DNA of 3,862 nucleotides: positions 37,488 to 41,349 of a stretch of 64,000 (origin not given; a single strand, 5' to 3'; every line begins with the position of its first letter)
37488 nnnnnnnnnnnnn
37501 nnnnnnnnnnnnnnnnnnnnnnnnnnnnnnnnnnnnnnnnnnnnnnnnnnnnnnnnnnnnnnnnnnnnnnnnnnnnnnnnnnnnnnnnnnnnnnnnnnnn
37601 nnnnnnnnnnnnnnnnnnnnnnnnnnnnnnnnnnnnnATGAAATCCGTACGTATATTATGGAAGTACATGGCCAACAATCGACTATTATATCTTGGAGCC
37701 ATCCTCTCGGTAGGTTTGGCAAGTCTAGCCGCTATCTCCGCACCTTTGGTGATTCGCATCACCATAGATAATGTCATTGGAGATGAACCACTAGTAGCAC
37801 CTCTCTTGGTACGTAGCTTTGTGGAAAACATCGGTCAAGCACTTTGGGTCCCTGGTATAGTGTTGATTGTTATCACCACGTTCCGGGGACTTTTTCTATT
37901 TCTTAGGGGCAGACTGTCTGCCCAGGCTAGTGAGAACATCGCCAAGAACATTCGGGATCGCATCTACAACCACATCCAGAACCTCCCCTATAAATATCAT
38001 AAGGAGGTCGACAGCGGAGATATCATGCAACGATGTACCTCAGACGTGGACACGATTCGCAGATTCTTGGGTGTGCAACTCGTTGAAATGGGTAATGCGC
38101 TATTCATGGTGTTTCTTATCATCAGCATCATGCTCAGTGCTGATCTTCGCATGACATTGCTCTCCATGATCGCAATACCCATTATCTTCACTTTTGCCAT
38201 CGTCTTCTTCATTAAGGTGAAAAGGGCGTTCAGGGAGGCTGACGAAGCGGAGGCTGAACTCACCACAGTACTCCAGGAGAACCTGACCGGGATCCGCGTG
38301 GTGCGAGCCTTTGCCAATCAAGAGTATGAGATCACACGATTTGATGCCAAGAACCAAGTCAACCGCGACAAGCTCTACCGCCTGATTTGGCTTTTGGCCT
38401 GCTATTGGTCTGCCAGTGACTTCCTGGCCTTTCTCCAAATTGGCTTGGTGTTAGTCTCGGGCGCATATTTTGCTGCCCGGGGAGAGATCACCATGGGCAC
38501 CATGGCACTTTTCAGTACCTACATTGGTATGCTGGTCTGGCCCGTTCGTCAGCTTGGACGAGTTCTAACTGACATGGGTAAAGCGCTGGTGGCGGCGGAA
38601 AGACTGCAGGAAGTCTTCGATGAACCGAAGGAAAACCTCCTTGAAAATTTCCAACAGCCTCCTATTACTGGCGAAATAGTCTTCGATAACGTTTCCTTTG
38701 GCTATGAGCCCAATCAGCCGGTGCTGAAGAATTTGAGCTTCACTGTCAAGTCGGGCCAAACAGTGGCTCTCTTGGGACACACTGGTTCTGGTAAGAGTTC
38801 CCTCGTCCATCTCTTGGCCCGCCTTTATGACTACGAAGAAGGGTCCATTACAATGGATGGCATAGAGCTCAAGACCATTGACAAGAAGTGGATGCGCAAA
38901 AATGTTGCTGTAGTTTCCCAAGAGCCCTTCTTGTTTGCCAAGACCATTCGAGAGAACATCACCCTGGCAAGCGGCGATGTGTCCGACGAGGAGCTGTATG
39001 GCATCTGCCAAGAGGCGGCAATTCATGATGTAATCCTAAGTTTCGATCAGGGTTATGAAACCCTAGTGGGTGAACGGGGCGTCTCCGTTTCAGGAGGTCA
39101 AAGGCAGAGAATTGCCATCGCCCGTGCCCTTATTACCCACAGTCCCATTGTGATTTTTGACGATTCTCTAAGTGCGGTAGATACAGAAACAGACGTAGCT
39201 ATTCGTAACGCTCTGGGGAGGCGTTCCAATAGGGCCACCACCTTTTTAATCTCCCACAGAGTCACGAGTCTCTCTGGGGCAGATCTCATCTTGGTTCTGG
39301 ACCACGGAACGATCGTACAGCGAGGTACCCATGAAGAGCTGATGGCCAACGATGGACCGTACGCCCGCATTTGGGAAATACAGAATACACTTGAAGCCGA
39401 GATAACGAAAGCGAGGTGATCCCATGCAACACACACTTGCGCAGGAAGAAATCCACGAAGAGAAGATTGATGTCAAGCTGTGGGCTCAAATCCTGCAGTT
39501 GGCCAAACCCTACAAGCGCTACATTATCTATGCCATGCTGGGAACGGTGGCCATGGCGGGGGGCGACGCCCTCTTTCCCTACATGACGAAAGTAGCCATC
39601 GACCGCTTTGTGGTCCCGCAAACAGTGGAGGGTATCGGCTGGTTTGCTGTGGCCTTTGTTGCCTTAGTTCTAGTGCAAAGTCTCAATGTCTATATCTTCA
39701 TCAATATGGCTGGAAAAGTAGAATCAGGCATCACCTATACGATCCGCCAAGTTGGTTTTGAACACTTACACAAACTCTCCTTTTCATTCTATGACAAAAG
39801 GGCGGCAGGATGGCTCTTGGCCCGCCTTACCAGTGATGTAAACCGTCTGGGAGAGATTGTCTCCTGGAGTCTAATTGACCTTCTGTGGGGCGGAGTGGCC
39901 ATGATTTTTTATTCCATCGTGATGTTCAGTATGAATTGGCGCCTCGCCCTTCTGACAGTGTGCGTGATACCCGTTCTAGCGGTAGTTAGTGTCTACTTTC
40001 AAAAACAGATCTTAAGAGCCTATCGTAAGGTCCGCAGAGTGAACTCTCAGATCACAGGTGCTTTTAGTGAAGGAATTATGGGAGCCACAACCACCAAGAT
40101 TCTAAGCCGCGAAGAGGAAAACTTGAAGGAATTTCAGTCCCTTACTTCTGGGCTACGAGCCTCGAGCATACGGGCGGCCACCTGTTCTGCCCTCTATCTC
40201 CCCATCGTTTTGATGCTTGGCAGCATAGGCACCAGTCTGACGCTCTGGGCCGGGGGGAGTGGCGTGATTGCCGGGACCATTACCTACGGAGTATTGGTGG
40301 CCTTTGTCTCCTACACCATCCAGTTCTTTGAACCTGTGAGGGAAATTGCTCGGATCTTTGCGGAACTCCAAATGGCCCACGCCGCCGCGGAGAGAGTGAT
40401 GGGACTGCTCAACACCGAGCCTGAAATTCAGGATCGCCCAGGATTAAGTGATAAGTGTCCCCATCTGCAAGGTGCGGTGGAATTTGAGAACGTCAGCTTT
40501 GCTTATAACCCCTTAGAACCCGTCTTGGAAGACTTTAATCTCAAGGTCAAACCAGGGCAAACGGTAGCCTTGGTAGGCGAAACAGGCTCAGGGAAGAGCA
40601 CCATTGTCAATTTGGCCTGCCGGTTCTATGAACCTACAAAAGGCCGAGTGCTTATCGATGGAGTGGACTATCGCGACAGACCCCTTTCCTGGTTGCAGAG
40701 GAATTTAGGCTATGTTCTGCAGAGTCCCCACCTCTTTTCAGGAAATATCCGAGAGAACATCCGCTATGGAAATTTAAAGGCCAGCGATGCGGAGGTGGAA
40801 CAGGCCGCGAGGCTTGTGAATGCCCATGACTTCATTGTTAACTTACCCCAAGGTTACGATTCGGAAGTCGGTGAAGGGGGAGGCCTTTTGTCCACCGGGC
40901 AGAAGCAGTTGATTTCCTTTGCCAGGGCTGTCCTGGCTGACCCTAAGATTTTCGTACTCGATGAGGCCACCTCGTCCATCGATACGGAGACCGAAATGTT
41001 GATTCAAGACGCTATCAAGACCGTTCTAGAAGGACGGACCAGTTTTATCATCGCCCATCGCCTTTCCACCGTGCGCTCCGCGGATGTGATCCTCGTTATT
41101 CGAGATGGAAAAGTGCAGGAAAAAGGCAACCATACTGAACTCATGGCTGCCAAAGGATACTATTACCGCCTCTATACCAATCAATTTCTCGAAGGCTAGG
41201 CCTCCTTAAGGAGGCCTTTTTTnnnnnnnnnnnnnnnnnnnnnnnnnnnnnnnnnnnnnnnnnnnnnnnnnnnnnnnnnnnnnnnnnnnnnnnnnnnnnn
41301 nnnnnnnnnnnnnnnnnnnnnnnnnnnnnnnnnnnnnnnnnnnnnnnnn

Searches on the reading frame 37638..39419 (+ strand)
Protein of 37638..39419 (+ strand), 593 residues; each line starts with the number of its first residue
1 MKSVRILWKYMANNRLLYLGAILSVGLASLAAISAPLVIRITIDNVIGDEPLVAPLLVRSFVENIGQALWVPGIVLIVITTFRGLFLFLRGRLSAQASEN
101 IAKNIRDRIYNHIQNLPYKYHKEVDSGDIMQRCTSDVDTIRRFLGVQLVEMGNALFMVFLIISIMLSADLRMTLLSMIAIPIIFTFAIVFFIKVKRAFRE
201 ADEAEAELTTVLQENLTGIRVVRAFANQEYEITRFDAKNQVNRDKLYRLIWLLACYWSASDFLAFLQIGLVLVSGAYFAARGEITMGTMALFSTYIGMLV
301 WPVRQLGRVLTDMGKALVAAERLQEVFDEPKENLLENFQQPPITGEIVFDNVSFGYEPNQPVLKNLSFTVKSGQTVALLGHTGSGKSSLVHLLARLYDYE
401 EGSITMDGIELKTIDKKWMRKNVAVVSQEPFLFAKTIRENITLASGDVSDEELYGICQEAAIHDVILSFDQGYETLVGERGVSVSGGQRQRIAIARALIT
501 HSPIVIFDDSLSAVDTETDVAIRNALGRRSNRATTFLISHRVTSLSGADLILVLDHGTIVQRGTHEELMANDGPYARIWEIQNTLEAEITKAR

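Call 42: search_protein_families(library=pfam, max_evalue=0.000001, proteins=[window:37638-39419:+])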
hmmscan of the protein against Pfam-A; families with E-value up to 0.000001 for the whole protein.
window:37638-39419:+ (593 aa): 2 families
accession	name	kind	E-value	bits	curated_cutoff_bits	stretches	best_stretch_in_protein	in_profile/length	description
PF00664.28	ABC_membrane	-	8e-48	163.9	28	1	22-303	5-274/274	ABC transporter transmembrane region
PF00005.33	ABC_tran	-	3.6e-32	112.3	25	1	363-510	1-135/137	ABC transporter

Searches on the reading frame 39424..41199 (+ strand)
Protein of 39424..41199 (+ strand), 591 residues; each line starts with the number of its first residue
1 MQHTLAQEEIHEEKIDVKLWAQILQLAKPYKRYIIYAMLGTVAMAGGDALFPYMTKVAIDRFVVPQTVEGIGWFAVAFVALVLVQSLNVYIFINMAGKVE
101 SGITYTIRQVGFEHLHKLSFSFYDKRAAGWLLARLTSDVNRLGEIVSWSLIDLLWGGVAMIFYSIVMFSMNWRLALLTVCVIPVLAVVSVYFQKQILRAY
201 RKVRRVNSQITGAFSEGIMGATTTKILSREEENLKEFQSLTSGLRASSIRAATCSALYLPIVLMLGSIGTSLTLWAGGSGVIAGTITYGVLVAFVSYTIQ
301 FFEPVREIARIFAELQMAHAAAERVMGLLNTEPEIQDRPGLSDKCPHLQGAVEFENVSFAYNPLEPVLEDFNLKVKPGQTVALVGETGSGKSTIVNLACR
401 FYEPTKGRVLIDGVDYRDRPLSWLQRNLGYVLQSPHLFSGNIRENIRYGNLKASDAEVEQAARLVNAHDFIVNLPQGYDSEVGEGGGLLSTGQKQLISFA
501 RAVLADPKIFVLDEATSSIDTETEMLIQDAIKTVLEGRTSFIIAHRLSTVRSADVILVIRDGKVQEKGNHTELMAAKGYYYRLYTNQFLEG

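Call 42: search_protein_families(library=pfam, max_evalue=0.000001, proteins=[window:39424-41199:+])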
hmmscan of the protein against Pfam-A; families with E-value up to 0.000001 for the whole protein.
window:39424-41199:+ (591 aa): 2 families
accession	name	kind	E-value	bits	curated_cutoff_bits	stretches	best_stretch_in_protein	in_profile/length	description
PF00664.28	ABC_membrane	-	4.5e-41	141.8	28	1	34-305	1-274/274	ABC transporter transmembrane region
PF00005.33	ABC_tran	-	1.3e-30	107.2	25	1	368-517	1-137/137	ABC transporter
